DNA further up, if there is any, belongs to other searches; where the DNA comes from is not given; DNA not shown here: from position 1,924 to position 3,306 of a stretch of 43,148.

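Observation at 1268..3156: AtzD/barbiturase-family ring-opening amidohydrolase translationally coupled to a two-cysteine maleate-isomerase/AMDase-like enzyme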

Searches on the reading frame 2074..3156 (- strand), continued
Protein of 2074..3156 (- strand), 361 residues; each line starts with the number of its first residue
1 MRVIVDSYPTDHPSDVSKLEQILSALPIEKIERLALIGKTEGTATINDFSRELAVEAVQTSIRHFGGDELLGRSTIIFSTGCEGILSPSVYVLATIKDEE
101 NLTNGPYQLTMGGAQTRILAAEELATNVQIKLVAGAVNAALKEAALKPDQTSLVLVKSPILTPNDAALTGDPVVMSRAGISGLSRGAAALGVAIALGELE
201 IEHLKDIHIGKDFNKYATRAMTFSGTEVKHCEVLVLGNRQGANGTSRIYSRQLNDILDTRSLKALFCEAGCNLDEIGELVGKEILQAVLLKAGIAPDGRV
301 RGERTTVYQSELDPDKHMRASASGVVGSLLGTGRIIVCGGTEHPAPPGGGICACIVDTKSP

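Call 42: search_solved_structures(query=P0109, show_alignments=5)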
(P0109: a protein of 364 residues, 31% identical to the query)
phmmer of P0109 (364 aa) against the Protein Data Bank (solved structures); distinct sequences matched with E-value up to 0.001: 7.
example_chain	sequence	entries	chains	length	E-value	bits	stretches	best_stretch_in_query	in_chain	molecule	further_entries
5hwe_A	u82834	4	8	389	4.5e-149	499.5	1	2-364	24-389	Barbiturase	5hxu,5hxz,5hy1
6bum_A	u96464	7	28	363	3.8e-93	315.6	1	3-360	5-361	Cyanuric acid amidohydrolase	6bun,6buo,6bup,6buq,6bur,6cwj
6dhj_A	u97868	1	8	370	1.4e-91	310.5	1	3-360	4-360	Cyanuric acid amidohydrolase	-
5t13_A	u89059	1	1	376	2.9e-86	293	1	3-359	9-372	Cyanuric acid amidohydrolase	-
4nq3_A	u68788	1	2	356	1.6e-69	237.9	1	7-359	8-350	Cyanuric acid amidohydrolase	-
4bvq_A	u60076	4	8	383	2.2e-69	237.5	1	3-359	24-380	CYANURIC ACID AMIDOHYDROLASE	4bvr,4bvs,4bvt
5hy0_A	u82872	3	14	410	1.6e-53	185.3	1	15-360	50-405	Ring-opening amidohydrolase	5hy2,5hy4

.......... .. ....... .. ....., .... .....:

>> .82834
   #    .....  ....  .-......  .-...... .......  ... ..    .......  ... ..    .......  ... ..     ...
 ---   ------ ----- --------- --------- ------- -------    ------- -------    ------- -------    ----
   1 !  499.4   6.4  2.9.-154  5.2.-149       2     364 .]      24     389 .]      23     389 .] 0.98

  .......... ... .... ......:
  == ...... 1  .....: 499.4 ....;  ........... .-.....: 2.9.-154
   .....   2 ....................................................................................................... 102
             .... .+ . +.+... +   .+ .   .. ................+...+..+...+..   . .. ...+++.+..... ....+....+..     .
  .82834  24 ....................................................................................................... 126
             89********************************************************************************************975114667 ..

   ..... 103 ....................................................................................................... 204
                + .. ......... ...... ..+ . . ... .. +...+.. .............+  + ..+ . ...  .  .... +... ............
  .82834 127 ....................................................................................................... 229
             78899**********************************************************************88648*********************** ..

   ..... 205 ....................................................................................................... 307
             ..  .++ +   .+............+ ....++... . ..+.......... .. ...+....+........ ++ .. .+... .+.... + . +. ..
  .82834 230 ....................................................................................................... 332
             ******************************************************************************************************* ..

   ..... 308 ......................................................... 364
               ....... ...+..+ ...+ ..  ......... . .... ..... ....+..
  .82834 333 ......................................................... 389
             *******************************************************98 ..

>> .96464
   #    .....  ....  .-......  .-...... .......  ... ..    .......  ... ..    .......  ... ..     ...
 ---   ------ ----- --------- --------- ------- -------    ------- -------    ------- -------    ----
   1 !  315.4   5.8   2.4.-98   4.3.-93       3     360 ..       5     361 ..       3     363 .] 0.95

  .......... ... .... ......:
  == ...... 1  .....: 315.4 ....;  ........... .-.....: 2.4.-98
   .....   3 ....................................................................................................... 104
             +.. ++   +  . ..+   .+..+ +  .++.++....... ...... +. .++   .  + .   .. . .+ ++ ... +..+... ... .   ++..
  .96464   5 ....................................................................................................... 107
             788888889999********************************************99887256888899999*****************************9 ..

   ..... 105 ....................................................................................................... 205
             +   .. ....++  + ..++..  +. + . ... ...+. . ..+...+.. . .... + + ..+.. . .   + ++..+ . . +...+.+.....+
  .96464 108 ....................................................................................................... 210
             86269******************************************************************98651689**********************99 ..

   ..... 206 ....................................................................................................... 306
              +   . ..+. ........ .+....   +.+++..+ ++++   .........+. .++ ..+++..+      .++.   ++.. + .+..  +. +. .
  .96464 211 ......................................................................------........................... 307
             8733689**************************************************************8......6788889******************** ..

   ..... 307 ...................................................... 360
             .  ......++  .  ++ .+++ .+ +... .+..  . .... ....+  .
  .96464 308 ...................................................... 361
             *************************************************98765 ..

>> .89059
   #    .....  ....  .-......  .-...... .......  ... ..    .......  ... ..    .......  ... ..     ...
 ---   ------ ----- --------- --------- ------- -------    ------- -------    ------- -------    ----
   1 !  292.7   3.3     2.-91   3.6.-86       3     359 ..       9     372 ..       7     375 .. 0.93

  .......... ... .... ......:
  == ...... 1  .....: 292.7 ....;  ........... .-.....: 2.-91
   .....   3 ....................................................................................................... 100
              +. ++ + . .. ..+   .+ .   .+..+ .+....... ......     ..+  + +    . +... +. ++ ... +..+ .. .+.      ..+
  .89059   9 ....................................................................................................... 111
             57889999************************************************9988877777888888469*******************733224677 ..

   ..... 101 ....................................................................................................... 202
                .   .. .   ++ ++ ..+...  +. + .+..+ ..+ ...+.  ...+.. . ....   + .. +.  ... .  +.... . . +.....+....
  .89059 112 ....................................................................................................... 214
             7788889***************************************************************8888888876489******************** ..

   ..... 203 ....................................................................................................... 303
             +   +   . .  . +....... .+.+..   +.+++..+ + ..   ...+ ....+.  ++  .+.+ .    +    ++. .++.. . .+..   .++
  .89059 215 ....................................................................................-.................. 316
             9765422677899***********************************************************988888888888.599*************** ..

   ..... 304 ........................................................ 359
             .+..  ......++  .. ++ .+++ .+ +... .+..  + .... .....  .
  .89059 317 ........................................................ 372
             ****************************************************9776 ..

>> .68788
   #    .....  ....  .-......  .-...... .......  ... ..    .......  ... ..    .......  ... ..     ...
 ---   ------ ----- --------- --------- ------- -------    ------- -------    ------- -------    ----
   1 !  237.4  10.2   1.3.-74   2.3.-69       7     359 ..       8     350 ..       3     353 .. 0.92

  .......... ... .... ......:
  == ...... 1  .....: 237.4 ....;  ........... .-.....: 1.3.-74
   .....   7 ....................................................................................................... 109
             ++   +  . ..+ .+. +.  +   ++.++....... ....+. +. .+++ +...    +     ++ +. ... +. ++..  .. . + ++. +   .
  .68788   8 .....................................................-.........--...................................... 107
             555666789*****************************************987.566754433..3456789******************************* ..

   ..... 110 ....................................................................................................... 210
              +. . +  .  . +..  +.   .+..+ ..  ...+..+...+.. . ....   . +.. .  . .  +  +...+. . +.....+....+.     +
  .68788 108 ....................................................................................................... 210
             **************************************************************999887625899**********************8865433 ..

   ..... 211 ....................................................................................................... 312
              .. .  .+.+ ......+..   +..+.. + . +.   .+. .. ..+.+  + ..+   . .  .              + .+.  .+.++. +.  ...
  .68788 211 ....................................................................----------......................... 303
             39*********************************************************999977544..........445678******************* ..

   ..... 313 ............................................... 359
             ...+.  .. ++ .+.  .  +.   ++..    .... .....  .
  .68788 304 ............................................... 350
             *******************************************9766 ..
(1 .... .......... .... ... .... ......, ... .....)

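Call 55: find_related_loci(query=A1, collection=metagenome_contigs, flank=7000)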
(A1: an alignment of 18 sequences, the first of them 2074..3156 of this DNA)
Query A1 (361 aa) in metagenome_contigs; peptide patterns used: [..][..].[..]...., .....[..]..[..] (x = any residue, [..] = any of these).
49 stretches matched a pattern; 23 encode a relative of the query (tblastn E <= 1e-3); 23 distinct loci.
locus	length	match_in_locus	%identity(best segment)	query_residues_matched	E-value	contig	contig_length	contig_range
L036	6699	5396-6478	96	1-361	0e+0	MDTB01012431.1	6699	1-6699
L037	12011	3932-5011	82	1-360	0e+0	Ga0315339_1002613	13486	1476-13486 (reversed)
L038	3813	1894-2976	70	1-361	7e-161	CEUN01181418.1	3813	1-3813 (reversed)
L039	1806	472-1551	60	1-360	2e-147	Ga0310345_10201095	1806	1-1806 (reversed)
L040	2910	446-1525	63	1-360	4e-141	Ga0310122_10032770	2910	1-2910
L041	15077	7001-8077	61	1-361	4e-127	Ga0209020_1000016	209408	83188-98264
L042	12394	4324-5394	57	1-355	3e-116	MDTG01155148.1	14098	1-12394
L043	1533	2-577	93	169-360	3e-125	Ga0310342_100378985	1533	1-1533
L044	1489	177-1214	44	3-355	4e-79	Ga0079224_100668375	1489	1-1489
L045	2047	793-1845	41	1-356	5e-77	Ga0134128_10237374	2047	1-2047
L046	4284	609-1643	43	1-355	2e-74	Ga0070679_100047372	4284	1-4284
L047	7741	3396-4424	42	3-355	1e-73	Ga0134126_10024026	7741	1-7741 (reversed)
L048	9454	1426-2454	39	5-358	3e-65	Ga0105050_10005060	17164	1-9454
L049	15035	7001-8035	39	1-355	3e-64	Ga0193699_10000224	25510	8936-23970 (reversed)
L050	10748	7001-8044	38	1-356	2e-59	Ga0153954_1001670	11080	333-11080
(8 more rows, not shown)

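Call 67: predict_structure(alignment_id=A1)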
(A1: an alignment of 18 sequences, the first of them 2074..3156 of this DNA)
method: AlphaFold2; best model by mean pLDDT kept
length: 361 residues; sequences in the alignment: 18
mean_pLDDT: 85.3   pTM: 0.89
mean pLDDT of the five models: 85.3, 85.0, 83.7, 58.9, 57.6
residues with pLDDT >= 90: 200; 70-90: 107; 50-70: 37; < 50: 17
segments of 3 or more residues with pLDDT < 50: 43-46, 82-85, 304-311
pLDDT, mean of each block of 10 residues (from residue 1): 89 90 95 91 59 92 97 90 61 86 78 97 95 98 95 94 94 89 89 95 85 82 89 95 84 88 95 94 92 66 45 66 85 78 69 88 42
secondary structure, 60 per line:
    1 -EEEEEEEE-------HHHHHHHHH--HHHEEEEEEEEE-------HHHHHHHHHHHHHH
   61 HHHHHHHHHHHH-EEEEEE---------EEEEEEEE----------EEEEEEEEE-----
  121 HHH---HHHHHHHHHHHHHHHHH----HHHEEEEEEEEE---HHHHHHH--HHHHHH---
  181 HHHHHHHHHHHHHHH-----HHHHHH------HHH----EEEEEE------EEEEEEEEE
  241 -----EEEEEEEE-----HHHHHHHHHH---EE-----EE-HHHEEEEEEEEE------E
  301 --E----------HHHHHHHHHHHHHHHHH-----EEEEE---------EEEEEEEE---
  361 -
elements in order: E2-9 H17-25 E31-39 H47-72 E74-79 E89-96 E107-115 H127-143 E151-159 H163-169 H172-177 H181-195 H201-206 E220-225 E232-240 E246-253 H259-268 E285-293 H314-330 E336-340 E350-357

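Call 70: search_protein_families(library=ncbifam, proteins=[L011:7304-9616:-, L011:9616-11010:-, L011:11227-11580:-, L011:11781-12938:-], max_evalue=1e-10)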
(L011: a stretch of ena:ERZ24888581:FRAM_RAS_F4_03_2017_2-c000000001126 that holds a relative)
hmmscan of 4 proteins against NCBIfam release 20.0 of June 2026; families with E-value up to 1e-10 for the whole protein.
L011:7304-9616:- (771 aa): 13 families
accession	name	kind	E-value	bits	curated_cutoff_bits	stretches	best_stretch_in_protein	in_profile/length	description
TIGR02965.1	xanthine_xdhB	equivalog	0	1105.3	849.5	1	11-767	1-758/758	xanthine dehydrogenase molybdopterin binding subunit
TIGR02969.1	mam_aldehyde_ox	subfamily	1.9e-168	562.4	1912.3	1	13-770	578-1314/1330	aldehyde oxidase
NF043082.1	XdhA_XDHase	equivalog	7.7e-88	295.4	780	1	13-741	3-733/758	xanthine dehydrogenase subunit XdhA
TIGR03194.1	4hydrxCoA_A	equivalog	2.8e-83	280.6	994.55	1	21-730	7-719/746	4-hydroxybenzoyl-CoA reductase subunit alpha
TIGR03196.1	pucD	equivalog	2.6e-81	274.1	783.65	1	24-740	16-742/763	xanthine dehydrogenase subunit D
NF007426.0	PRK09970.1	equivalog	1.3e-79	268.2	916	1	13-739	8-734/761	xanthine dehydrogenase molybdenum-binding subunit XdhA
NF041018.1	glyceraldDH_alpha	equivalog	5.5e-79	266.4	790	1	16-759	8-740/741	glyceraldehyde dehydrogenase subunit alpha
NF045668.1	pterin_aldehy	equivalog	5.7e-77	259.6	1100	1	15-763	179-904/905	molybdopterin-dependent aldehyde oxidoreductase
TIGR03311.1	Se_dep_XDH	equivalog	3.5e-72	243.7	830.45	1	5-543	156-680/848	selenium-dependent xanthine dehydrogenase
TIGR03313.1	Se_sel_red_Mo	hypoth_equivalog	1.6e-61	208.1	1101.9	1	156-721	362-913/951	molybdopterin-dependent oxidoreductase Mo/Fe-S-binding subunit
NF040766.1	CODH_aero_grp5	exception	6.1e-54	183.4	950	1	22-697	16-728/785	aerobic carbon-monoxide dehydrogenase large subunit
NF041671.1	peri_hyde_PaoC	equivalog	1.4e-52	179.1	1180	1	45-722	53-696/735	aldehyde oxidoreductase molybdenum-binding subunit PaoC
TIGR02416.1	CO_dehy_Mo_lg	equivalog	8.2e-44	149.9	991.15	2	197-742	204-754/770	aerobic carbon-monoxide dehydrogenase large subunit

L011:9616-11010:- (465 aa): 16 families
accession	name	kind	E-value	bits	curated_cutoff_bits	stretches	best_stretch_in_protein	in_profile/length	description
TIGR02963.1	xanthine_xdhA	equivalog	2.2e-141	471.7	467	1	4-449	3-465/468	xanthine dehydrogenase small subunit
NF043083.1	XdhB_XDHase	equivalog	6e-45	153.6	310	1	179-448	6-279/289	xanthine dehydrogenase subunit XdhB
TIGR02969.1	mam_aldehyde_ox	subfamily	1.1e-44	152.4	1912.3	2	6-157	7-163/1330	aldehyde oxidase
NF041019.1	glyceraldDH_beta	equivalog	9.6e-44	149.7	350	1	179-446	7-274/280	glyceraldehyde dehydrogenase subunit beta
NF007427.0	PRK09971.1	equivalog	7.3e-39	133.7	287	1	179-447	6-278/292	xanthine dehydrogenase FAD-binding subunit XdhB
NF043084.2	XdhC_XDHase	equivalog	7e-33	113.3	217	1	2-151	3-146/151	xanthine dehydrogenase subunit XdhC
TIGR03193.1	4hydroxCoAred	equivalog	2e-32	112.1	257.8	1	2-150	2-143/148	4-hydroxybenzoyl-CoA reductase subunit gamma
NF041020.1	glyceraldDH_gamma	equivalog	1.2e-30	106.2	290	1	2-153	13-157/164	glyceraldehyde dehydrogenase subunit gamma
NF007387.0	PRK09908.1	equivalog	2.2e-30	105.2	212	1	4-152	11-153/159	xanthine dehydrogenase iron sulfur-binding subunit XdhC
TIGR03198.1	pucE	equivalog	4.9e-30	104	254.3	1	3-152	5-146/151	xanthine dehydrogenase subunit E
TIGR03311.1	Se_dep_XDH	equivalog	6e-29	100.7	830.45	1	3-154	2-143/848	selenium-dependent xanthine dehydrogenase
NF045668.1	pterin_aldehy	equivalog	2.3e-28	98.8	1100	1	4-151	5-148/905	molybdopterin-dependent aldehyde oxidoreductase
TIGR03199.1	pucC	equivalog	9.1e-25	87.4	306.05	1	183-446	1-263/264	xanthine dehydrogenase subunit C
TIGR03195.1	4hydrxCoA_B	equivalog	7.2e-24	84.5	404.55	1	291-453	158-320/321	4-hydroxybenzoyl-CoA reductase subunit beta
NF008514.0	PRK11433.1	equivalog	7.9e-18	64.7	322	1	2-114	53-158/218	aldehyde dehydrogenase iron-sulfur subunit PaoA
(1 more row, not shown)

L011:11227-11580:- (118 aa): 0 families

L011:11781-12938:- (386 aa): 54 families (the best 25 are shown)
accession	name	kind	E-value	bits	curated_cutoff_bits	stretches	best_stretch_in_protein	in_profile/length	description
NF006488.0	PRK08912.1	equivalog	4.6e-190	631.6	498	1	2-384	2-384/387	aminotransferase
NF005855.0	PRK07777.1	equivalog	7.2e-136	453.6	553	1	4-383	6-387/391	pyridoxal phosphate-dependent aminotransferase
NF006569.0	PRK09082.1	subfamily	4.9e-121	404.5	420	1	4-382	8-385/386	methionine aminotransferase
NF009079.0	PRK12414.1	subfamily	2.7e-96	322.9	481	1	4-382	7-383/384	methionine aminotransferase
NF041364.1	GntC_guanitoxin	equivalog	4.1e-76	256.2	415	1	29-382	1-355/356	guanitoxin biosynthesis PLP-dependent (S)-gamma-hydroxy-L-arginine cyclodehydratase GntC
NF041091.1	asp_aminotase_Arch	equivalog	4.7e-69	233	550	1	17-383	17-374/376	aspartate aminotransferase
NF005588.0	PRK07309.1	equivalog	1.3e-62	212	576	1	26-383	30-385/391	pyridoxal phosphate-dependent aminotransferase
NF005817.0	PRK07683.1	equivalog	3.2e-62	210.4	575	1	17-384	19-381/387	aminotransferase A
NF005816.0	PRK07682.1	equivalog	2.5e-60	204.1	620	1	23-382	26-381/390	aminotransferase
NF004770.0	PRK06108.1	subfamily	4.4e-59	200.3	422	1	4-384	14-392/396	pyridoxal phosphate-dependent aminotransferase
NF004975.0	PRK06348.1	equivalog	2.9e-52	178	549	1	15-382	18-381/384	pyridoxal phosphate-dependent aminotransferase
NF006229.0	PRK08361.1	equivalog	3.1e-50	171.3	624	1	14-383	21-387/391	aspartate aminotransferase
NF006514.0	PRK08960.1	equivalog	4.8e-50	170.5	554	1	23-384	29-385/388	pyridoxal phosphate-dependent aminotransferase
NF006756.0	PRK09276.1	subfamily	1.1e-49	169.5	507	1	22-382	27-384/387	LL-diaminopimelate aminotransferase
NF005601.0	PRK07337.1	equivalog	1.9e-49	168.8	496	1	19-384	27-392/394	pyridoxal phosphate-dependent aminotransferase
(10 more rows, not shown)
